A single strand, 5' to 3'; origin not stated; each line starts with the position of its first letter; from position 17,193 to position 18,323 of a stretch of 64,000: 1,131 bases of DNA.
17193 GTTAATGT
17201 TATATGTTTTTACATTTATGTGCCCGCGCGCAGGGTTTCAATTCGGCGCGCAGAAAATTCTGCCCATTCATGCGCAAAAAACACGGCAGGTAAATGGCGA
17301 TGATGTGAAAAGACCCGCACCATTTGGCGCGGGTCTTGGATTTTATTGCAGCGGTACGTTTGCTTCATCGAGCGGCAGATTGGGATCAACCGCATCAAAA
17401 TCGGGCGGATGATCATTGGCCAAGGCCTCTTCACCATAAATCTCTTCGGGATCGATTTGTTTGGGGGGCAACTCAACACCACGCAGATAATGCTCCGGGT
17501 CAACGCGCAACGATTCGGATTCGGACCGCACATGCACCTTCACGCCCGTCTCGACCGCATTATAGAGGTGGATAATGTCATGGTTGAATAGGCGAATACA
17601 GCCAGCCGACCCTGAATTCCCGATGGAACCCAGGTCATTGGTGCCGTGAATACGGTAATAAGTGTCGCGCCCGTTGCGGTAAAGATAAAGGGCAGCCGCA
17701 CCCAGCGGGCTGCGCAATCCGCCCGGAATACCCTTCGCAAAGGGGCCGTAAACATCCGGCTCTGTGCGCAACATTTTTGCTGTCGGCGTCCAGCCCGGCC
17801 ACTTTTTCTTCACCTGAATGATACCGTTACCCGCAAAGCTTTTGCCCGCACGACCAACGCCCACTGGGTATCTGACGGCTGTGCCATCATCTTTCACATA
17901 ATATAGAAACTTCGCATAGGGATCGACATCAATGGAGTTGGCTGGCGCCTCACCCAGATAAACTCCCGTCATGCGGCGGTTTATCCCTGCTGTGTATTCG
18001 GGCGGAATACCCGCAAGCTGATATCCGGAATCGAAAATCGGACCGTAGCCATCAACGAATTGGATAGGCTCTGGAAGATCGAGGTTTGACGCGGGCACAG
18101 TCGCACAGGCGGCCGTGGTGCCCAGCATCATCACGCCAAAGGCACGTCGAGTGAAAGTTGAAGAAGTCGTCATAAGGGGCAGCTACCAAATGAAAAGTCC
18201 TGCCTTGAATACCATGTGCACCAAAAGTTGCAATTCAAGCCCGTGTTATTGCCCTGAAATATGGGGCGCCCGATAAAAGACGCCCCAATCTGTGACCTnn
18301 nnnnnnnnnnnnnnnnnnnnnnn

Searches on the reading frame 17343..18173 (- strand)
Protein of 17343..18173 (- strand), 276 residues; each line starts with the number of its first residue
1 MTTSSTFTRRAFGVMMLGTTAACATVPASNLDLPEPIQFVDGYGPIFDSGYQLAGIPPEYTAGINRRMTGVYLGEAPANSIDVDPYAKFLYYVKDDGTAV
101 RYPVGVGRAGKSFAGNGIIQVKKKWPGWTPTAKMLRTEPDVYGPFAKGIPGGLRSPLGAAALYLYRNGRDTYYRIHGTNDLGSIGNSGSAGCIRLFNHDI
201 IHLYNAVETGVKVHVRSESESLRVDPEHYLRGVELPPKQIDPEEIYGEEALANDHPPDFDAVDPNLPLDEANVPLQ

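Call 6: search_protein_families(library=pfam, proteins=[window:17343-18173:-])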
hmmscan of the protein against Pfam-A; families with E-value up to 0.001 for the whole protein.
window:17343-18173:- (276 aa): 1 family
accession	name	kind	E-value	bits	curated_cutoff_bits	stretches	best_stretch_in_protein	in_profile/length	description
PF03734.19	YkuD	-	1.2e-18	68.6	23.4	1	80-215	3-146/146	L,D-transpeptidase catalytic domain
